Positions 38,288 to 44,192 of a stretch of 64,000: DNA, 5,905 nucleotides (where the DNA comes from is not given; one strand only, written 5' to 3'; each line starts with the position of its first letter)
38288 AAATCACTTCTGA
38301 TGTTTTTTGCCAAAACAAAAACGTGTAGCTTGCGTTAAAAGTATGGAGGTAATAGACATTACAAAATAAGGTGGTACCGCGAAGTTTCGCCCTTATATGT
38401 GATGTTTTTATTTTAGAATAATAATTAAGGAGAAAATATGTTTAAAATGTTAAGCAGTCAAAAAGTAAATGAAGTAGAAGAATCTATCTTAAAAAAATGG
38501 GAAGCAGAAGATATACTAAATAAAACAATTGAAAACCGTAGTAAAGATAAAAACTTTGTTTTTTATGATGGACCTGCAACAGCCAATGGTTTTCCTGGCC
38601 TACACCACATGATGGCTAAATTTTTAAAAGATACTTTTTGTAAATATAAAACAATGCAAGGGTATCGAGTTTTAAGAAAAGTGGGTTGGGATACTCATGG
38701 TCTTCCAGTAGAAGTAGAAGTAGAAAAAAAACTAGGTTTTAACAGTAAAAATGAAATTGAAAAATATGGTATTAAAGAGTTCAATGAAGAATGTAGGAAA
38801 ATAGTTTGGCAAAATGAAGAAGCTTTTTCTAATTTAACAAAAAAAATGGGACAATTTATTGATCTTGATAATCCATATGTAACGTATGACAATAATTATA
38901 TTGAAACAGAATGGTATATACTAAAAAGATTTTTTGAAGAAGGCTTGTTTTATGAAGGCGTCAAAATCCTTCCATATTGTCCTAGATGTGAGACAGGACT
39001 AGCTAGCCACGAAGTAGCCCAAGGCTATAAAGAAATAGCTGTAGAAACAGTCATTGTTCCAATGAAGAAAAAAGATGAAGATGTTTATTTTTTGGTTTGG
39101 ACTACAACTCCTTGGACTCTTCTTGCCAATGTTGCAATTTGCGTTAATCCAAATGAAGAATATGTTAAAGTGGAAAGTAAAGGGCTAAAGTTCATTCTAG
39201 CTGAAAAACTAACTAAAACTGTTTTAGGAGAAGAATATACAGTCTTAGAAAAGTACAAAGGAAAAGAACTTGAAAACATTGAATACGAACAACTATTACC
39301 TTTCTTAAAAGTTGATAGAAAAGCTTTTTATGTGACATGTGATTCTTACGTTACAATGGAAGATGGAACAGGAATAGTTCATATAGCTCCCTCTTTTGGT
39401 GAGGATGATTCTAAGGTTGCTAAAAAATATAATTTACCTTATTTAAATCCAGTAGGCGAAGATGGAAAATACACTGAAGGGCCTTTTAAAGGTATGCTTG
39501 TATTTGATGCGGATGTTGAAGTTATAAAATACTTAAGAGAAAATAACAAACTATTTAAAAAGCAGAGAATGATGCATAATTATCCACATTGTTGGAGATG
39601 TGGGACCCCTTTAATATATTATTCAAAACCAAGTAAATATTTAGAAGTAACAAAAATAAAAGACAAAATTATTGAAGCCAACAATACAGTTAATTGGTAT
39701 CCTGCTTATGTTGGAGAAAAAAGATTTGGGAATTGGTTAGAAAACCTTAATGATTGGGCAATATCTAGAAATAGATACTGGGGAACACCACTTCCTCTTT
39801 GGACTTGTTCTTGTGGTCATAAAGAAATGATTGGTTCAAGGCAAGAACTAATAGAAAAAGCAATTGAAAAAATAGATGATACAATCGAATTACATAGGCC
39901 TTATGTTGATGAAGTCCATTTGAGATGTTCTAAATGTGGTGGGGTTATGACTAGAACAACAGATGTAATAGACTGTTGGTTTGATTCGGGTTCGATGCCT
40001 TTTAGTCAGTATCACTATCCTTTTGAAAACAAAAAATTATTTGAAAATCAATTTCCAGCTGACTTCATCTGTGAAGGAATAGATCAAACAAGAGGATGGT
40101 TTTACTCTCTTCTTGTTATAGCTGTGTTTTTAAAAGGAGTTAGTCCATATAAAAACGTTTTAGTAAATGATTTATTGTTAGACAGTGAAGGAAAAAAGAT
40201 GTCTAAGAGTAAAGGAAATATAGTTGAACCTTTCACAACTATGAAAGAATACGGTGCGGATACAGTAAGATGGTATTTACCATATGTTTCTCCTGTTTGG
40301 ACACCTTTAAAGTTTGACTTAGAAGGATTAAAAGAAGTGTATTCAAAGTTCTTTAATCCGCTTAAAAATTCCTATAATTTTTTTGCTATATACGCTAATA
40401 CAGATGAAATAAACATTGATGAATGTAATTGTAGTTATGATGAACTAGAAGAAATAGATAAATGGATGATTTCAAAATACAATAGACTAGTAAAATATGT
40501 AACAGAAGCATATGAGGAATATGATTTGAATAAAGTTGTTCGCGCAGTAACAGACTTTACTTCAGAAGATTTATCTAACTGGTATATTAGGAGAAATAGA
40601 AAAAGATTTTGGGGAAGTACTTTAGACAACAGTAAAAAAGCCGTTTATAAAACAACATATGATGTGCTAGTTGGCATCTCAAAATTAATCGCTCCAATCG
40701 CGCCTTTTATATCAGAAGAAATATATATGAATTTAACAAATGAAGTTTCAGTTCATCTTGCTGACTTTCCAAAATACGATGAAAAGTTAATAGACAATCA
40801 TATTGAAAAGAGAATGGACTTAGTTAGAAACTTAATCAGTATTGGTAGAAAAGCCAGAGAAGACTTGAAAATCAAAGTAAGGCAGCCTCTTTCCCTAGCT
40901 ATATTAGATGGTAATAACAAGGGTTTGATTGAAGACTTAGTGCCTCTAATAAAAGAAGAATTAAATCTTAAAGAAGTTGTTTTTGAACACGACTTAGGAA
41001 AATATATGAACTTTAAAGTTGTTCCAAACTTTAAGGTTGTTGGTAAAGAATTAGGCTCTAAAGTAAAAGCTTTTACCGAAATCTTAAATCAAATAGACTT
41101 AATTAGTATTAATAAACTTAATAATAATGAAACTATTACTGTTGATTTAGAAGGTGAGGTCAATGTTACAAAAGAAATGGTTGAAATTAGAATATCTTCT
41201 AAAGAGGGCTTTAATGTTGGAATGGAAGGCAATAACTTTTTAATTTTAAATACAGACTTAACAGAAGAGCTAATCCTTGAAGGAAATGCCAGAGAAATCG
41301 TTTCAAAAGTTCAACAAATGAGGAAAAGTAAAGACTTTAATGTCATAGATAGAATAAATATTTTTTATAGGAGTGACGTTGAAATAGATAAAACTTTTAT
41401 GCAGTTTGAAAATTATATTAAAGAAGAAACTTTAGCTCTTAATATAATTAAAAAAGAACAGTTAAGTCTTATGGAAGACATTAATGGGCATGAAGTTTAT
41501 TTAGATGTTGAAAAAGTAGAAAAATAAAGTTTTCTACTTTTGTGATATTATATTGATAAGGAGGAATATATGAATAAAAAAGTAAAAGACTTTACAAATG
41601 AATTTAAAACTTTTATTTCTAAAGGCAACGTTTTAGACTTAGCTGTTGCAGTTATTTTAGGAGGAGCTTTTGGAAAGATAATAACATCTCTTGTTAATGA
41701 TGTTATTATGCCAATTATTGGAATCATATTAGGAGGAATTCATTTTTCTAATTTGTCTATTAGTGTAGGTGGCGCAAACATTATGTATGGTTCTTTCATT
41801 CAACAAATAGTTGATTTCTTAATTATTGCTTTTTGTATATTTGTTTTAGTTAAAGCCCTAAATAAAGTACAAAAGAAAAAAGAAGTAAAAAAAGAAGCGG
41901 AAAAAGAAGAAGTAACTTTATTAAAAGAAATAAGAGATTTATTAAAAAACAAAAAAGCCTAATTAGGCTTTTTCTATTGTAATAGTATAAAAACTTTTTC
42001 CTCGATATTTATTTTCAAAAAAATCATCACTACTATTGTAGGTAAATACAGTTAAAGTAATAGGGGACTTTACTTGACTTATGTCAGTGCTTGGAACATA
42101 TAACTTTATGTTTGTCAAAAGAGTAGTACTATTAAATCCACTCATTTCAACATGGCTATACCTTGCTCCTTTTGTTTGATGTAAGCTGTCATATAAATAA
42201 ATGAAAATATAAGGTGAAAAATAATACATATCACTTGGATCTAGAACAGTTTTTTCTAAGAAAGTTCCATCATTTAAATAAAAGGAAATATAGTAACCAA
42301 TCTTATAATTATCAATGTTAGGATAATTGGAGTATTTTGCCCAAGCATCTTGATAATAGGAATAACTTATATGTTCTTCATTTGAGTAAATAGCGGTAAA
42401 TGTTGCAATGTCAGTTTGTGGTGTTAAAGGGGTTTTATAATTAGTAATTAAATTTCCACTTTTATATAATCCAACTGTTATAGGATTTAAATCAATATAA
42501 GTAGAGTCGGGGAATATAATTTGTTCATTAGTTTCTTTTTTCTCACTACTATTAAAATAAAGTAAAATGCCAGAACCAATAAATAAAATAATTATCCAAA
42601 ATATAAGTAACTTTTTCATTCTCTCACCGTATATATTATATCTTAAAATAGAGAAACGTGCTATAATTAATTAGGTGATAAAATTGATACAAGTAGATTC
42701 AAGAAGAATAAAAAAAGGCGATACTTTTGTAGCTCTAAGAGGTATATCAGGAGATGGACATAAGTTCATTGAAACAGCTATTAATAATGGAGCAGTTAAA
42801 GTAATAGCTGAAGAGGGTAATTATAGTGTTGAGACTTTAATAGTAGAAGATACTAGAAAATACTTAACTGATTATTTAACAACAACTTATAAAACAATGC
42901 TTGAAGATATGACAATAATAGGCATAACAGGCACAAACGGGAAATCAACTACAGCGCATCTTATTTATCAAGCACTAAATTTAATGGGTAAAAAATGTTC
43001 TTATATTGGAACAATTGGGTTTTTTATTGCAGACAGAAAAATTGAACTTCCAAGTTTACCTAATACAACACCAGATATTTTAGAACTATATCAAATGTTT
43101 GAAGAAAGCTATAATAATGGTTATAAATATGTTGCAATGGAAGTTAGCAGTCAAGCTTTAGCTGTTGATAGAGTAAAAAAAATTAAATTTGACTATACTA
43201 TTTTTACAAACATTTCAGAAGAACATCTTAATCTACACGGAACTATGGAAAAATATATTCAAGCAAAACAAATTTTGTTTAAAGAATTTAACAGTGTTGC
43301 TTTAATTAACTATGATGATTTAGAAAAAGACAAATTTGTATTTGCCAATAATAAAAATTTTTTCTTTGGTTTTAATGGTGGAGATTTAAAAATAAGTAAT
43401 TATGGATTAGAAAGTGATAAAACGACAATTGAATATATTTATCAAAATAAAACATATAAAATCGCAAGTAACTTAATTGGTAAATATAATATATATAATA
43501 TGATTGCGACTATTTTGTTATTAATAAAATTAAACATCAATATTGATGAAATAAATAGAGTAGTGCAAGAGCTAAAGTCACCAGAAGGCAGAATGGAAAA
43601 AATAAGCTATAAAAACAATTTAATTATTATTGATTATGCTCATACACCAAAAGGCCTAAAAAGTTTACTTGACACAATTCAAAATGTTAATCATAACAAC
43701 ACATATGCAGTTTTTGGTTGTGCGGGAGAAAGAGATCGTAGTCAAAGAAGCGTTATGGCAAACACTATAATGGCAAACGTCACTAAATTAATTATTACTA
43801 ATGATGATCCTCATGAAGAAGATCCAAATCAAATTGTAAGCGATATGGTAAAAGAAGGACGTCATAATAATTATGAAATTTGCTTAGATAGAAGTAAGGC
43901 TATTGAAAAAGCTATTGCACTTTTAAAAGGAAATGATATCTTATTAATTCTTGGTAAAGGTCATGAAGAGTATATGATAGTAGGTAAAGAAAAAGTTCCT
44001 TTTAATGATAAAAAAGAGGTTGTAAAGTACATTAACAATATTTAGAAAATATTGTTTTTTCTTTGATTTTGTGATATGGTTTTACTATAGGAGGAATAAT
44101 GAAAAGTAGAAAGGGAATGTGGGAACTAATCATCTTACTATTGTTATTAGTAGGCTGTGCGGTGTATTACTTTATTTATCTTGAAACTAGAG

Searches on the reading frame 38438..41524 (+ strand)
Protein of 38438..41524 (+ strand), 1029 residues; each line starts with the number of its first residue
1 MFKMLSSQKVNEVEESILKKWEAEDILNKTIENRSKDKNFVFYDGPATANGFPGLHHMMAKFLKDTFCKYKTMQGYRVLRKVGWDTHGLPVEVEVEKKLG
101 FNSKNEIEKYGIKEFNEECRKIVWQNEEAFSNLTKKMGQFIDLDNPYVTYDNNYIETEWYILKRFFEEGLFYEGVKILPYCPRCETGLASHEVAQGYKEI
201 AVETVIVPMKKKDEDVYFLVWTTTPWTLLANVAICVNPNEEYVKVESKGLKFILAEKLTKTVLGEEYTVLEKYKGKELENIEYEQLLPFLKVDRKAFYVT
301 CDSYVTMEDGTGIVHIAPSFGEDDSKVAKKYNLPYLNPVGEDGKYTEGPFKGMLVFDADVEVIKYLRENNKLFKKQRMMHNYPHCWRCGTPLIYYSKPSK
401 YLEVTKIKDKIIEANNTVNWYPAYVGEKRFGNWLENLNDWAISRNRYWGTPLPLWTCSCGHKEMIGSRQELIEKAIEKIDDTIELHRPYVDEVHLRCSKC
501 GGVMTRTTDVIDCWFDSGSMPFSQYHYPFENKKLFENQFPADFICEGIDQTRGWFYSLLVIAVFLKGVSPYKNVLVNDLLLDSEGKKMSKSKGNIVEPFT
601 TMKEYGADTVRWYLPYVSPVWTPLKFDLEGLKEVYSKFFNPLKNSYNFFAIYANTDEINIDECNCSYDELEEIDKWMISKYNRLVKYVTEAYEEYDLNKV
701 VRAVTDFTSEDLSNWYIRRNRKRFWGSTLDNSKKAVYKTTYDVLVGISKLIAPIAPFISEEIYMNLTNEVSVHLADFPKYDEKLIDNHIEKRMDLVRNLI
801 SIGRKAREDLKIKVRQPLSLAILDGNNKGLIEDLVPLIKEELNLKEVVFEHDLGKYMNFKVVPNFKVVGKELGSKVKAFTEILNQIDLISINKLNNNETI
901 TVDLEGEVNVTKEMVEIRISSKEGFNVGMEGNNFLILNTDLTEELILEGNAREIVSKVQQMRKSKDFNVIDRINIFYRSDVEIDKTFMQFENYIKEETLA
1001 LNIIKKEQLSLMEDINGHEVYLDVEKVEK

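Call 44: search_protein_families(library=pfam, proteins=[window:38438-41524:+], max_evalue=0.00001)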
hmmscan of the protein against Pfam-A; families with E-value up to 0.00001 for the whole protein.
window:38438-41524:+ (1029 aa): 4 families
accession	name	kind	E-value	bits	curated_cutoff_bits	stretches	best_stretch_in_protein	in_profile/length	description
PF00133.28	tRNA-synt_1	-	5.1e-124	414.6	22.7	1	17-620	2-407/414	tRNA synthetases class I (I, L, M and V)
PF19302.4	DUF5915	-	1.8e-47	161.8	27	1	837-1027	3-195/195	Domain of unknown function (DUF5915)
PF08264.19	Anticodon_1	-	3.3e-40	137.8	25.1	1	674-821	1-147/148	Anticodon-binding domain of tRNA ligase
PF09334.17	tRNA-synt_1g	-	1e-17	64.4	20.1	1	560-633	304-373/391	tRNA synthetases class I (M)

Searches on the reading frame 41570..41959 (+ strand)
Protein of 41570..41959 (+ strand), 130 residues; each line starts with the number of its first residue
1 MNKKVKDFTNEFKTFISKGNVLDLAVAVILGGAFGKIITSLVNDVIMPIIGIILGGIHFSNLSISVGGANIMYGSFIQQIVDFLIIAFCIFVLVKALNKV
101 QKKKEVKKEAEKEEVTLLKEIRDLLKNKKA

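Call 44: search_protein_families(library=pfam, proteins=[window:41570-41959:+], max_evalue=0.00001)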
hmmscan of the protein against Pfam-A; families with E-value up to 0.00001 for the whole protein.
window:41570-41959:+ (130 aa): 1 family
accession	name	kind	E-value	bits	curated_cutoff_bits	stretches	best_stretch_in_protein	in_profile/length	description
PF01741.23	MscL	-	2.7e-43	147.6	27.4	1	8-126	1-123/123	Large-conductance mechanosensitive channel, MscL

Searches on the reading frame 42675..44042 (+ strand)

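Call 44: search_protein_families(library=pfam, proteins=[window:42675-44042:+], max_evalue=0.00001)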
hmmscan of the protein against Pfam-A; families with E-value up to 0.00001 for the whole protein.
window:42675-44042:+ (456 aa): 3 families
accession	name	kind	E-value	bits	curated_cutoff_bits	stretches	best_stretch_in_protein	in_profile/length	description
PF08245.18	Mur_ligase_M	-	6e-46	157.4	24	1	84-282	1-199/200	Mur ligase middle domain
PF02875.26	Mur_ligase_C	-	2e-26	93.8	28.4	1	305-429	1-127/127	Mur ligase, glutamate ligase domain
PF01225.30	Mur_ligase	-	1.1e-07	32.6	21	1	2-49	2-54/95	Mur ligase family, catalytic domain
